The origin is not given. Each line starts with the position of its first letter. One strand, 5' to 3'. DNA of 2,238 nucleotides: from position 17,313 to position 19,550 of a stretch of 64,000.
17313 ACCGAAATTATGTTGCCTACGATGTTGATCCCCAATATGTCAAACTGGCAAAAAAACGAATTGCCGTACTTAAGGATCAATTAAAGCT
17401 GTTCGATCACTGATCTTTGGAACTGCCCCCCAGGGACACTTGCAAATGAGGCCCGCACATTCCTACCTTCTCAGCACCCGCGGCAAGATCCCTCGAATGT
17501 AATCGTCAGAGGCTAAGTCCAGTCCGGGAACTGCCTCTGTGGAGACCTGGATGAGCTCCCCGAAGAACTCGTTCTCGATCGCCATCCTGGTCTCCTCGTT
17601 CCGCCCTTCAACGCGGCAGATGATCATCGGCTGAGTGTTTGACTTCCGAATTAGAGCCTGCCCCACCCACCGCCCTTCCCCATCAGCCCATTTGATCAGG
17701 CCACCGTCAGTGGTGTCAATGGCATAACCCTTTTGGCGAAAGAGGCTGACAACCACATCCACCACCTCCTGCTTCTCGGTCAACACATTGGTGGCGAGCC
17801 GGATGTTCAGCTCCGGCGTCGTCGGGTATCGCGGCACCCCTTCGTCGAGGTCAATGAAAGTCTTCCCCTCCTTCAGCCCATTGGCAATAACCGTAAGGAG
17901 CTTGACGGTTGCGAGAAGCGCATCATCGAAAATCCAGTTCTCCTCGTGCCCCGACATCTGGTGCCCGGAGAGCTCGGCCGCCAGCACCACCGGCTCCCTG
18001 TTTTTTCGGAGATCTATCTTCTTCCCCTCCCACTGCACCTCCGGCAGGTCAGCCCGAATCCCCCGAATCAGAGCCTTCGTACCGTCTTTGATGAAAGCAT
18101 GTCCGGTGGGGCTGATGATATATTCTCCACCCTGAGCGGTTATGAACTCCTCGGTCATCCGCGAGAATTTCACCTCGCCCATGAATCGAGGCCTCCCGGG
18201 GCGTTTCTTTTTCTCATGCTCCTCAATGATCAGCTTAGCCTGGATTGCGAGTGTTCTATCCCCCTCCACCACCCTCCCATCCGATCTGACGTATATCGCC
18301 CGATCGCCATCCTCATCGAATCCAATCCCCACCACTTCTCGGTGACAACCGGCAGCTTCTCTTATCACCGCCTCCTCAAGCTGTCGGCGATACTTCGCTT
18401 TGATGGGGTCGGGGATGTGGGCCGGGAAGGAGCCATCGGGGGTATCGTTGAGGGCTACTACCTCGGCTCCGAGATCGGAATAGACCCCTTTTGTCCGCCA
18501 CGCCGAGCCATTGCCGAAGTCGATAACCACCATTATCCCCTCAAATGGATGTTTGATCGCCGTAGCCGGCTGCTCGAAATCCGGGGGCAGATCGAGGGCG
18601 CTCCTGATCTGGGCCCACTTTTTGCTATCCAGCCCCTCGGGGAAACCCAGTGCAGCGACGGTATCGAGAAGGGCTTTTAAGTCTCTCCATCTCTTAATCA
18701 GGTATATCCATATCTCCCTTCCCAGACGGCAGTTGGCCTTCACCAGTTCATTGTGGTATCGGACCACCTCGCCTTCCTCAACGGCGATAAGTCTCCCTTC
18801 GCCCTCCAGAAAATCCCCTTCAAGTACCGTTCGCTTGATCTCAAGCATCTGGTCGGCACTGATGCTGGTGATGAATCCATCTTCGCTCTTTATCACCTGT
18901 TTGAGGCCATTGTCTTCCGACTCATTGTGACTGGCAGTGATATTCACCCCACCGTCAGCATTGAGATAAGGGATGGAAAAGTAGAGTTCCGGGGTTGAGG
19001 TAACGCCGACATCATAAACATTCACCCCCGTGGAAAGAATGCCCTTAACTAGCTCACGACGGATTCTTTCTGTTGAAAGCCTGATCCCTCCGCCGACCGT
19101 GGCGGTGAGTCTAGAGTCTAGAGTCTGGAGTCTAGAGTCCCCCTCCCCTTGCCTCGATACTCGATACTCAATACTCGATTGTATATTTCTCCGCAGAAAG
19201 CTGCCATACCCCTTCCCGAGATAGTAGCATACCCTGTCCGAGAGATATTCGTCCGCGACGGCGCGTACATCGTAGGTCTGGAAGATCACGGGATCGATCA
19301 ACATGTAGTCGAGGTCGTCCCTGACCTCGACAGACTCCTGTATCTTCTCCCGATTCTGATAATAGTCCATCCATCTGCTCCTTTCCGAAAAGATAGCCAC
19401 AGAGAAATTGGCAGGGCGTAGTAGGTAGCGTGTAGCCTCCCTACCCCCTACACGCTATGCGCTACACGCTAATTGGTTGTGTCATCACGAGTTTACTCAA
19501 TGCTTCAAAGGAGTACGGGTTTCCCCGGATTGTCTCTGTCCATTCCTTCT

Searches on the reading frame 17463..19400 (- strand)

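Call 70: search_protein_families(library=pfam, proteins=[window:17463-19400:-], max_evalue=0.0001)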
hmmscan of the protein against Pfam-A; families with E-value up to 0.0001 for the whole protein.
window:17463-19400:- (645 aa): 4 families
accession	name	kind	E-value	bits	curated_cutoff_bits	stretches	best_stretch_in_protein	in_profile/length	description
PF02878.22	PGM_PMM_I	-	2.2e-21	76.4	22.5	1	99-193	42-132/138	Phosphoglucomutase/phosphomannomutase, alpha/beta/alpha domain I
PF02879.22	PGM_PMM_II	-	5.2e-10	40.2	29.3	1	288-375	20-103/103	Phosphoglucomutase/phosphomannomutase, alpha/beta/alpha domain II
PF02880.22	PGM_PMM_III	-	8.7e-09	36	20.7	1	379-515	1-104/115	Phosphoglucomutase/phosphomannomutase, alpha/beta/alpha domain III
PF00408.26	PGM_PMM_IV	-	7.7e-07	29.5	23.1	1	571-612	28-65/68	Phosphoglucomutase/phosphomannomutase, C-terminal domain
